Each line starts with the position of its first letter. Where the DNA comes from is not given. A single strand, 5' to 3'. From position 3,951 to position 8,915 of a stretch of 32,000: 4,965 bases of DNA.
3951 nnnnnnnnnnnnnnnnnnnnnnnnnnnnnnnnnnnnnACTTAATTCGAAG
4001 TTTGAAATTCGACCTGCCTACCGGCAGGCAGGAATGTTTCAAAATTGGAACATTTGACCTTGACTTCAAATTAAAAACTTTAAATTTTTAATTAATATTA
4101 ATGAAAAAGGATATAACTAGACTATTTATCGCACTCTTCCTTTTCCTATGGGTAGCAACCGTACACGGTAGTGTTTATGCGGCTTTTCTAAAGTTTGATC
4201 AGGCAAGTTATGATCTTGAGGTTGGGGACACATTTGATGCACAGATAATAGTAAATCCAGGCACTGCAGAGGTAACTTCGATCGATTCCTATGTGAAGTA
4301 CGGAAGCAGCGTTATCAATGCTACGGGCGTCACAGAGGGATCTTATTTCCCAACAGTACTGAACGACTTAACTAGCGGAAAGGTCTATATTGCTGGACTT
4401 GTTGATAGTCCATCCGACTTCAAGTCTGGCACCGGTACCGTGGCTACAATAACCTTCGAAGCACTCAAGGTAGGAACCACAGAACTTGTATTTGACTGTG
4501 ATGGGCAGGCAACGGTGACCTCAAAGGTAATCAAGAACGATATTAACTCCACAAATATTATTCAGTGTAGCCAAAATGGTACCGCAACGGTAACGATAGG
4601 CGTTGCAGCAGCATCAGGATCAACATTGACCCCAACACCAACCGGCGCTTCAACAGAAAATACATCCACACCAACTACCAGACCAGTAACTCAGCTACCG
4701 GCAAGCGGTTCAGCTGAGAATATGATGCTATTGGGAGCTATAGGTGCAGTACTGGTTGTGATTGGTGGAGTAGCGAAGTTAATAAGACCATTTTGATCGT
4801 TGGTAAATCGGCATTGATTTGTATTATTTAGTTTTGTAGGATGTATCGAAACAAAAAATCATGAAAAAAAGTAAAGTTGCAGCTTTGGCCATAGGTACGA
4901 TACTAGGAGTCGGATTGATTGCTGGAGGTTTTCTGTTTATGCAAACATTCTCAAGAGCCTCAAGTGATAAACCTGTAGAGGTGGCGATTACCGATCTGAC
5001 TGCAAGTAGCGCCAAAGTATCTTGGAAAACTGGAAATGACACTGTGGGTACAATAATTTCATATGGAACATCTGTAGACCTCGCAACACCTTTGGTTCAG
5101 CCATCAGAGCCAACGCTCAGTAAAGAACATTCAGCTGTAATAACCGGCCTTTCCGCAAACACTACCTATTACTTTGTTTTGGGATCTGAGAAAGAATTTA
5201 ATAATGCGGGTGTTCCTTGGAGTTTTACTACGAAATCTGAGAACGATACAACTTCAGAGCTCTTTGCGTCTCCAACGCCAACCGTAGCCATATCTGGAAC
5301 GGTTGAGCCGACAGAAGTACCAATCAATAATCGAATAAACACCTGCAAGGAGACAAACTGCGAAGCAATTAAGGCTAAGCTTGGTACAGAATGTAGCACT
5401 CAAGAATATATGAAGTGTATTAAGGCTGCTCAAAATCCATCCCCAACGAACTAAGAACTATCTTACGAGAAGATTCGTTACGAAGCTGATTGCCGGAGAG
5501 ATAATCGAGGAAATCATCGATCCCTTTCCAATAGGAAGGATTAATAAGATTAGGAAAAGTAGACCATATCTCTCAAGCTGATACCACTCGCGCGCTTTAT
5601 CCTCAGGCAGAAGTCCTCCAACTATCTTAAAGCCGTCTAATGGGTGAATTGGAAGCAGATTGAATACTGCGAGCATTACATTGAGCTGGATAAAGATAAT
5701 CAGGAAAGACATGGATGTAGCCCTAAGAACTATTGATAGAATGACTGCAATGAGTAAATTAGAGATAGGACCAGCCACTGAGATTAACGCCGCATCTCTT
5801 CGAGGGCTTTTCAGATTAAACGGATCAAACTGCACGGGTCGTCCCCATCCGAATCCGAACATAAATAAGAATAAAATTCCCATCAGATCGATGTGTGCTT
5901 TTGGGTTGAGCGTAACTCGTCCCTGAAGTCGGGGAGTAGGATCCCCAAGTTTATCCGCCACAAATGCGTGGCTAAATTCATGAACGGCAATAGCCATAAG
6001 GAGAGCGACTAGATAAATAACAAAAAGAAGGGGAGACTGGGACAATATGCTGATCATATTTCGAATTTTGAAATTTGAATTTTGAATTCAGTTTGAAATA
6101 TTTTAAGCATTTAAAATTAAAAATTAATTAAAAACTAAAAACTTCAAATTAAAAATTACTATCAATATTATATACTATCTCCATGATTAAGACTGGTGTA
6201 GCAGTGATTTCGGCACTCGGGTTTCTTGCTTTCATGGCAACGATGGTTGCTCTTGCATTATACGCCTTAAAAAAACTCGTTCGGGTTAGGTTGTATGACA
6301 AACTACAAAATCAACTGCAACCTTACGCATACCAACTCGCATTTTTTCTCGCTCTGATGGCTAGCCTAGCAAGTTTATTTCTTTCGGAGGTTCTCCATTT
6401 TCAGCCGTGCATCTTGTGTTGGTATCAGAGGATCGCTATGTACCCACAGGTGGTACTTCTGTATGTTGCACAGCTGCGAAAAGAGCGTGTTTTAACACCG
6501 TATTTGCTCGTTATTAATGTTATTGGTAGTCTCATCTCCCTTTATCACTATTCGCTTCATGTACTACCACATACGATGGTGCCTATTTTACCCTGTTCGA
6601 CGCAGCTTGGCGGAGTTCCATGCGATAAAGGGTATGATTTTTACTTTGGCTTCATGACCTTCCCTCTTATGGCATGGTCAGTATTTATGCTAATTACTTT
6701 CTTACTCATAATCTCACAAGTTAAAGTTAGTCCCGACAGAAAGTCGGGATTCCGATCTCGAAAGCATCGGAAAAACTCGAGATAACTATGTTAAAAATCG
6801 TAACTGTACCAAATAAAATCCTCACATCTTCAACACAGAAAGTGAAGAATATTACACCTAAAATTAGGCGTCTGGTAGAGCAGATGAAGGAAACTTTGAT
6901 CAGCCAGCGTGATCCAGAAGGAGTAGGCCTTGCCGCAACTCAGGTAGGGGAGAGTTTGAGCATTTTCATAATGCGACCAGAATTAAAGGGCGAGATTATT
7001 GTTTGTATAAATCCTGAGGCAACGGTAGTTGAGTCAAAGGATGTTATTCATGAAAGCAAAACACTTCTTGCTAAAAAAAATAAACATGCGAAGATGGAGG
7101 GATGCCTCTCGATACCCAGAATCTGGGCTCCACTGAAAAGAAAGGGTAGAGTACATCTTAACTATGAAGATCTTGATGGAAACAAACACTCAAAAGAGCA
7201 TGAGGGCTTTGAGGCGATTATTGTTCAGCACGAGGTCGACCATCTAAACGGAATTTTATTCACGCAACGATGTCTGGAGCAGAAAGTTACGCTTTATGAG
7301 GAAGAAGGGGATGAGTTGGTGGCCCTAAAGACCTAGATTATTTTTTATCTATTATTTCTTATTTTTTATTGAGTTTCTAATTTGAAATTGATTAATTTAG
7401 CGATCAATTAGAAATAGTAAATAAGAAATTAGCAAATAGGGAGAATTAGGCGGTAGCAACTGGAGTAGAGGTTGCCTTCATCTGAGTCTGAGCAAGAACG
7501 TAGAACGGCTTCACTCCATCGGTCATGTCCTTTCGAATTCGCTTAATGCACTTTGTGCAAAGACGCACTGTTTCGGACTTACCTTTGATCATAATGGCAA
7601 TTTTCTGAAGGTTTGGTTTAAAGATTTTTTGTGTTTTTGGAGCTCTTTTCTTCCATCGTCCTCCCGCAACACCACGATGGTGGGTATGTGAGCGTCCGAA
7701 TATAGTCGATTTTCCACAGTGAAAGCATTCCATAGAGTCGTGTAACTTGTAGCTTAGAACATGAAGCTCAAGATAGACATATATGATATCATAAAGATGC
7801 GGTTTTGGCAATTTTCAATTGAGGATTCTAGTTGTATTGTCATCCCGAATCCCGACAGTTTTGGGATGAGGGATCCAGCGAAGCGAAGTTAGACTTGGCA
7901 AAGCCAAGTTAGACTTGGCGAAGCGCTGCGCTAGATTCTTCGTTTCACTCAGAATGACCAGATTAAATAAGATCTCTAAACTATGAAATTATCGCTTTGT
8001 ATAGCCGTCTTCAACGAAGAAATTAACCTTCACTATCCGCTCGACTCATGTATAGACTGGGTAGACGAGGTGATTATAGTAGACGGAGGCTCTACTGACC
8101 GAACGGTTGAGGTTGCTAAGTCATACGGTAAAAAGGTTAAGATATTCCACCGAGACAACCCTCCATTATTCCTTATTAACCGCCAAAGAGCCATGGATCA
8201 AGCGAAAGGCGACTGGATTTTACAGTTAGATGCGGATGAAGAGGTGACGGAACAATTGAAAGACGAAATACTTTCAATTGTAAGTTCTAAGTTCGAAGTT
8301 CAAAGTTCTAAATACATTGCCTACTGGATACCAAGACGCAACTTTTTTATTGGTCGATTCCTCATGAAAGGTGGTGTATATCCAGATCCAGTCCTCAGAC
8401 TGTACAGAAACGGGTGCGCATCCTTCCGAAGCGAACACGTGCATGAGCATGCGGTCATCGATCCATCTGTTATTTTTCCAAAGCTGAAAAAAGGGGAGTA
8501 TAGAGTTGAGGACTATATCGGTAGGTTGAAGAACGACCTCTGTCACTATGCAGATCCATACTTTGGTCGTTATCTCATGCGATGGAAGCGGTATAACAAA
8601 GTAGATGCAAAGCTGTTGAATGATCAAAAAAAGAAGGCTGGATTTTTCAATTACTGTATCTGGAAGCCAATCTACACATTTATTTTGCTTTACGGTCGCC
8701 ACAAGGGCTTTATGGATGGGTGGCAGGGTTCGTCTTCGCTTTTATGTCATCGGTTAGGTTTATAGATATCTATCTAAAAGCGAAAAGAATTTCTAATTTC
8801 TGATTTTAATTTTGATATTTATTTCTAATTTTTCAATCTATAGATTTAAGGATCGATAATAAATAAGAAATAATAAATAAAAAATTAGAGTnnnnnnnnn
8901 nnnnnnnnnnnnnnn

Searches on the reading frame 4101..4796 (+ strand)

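Call 66: search_protein_families(library=pfam, proteins=[window:4101-4796:+], max_evalue=0.001)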
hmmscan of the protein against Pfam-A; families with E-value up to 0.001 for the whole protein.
window:4101-4796:+ (231 aa): 1 family
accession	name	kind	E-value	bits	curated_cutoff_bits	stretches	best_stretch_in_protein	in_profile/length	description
PF00963.24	Cohesin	-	2.2e-05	25.1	24.1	1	40-132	11-115/139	Cohesin domain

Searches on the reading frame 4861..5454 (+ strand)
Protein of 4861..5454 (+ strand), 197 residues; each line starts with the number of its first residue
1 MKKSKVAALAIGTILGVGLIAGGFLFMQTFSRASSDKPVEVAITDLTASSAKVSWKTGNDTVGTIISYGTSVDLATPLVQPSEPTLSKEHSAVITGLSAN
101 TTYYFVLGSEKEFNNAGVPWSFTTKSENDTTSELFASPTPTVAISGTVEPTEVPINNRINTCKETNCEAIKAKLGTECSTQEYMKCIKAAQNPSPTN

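Call 66: search_protein_families(library=pfam, proteins=[window:4861-5454:+], max_evalue=0.001)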
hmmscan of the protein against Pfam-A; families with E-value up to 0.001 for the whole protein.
window:4861-5454:+ (197 aa): 2 families
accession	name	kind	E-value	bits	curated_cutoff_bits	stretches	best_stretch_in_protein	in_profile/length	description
PF16656.11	Pur_ac_phosph_N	-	1.9e-11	44.8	30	1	39-122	4-87/93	Purple acid Phosphatase, N-terminal domain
PF00041.27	fn3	-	1.2e-05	25.8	25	1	37-107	2-66/84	Fibronectin type III domain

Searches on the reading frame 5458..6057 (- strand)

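Call 66: search_protein_families(library=pfam, proteins=[window:5458-6057:-], max_evalue=0.001)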
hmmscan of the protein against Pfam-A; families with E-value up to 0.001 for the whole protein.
window:5458-6057:- (199 aa): 1 family
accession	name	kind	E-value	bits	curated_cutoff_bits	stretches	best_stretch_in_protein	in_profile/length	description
PF02163.28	Peptidase_M50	-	6.5e-15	55.5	27.2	2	15-111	2-100/221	Peptidase family M50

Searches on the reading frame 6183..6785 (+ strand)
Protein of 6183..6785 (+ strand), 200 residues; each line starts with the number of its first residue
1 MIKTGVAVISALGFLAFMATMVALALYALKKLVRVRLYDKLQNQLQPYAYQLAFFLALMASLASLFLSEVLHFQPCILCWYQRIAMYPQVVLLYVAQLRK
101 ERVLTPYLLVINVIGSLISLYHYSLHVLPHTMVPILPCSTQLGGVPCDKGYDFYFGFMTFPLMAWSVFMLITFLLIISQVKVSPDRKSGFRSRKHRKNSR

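Call 66: search_protein_families(library=pfam, proteins=[window:6183-6785:+], max_evalue=0.001)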
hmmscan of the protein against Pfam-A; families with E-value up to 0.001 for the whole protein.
window:6183-6785:+ (200 aa): 1 family
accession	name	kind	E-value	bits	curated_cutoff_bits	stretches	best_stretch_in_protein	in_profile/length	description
PF02600.21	DsbB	-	7.6e-13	49.5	22.1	1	50-166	5-108/148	Disulfide bond formation protein DsbB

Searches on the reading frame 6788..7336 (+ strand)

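Call 66: search_protein_families(library=pfam, proteins=[window:6788-7336:+], max_evalue=0.001)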
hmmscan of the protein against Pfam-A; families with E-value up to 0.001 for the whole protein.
window:6788-7336:+ (182 aa): 1 family
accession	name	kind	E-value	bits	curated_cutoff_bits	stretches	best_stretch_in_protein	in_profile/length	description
PF01327.26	Pep_deformylase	-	3.6e-40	137.5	22.8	1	1-164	1-152/156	Polypeptide deformylase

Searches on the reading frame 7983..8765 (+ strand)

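Call 66: search_protein_families(library=pfam, proteins=[window:7983-8765:+], max_evalue=0.001)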
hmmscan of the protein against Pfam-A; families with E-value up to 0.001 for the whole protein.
window:7983-8765:+ (260 aa): 2 families
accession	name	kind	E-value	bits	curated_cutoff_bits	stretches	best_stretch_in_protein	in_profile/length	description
PF00535.33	Glycos_transf_2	-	1.3e-19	71.2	23.3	1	4-92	1-95/168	Glycosyl transferase family 2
PF13704.12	Glyco_tranf_2_4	-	8.1e-05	23.5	27.5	1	15-86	6-82/98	Glycosyl transferase family 2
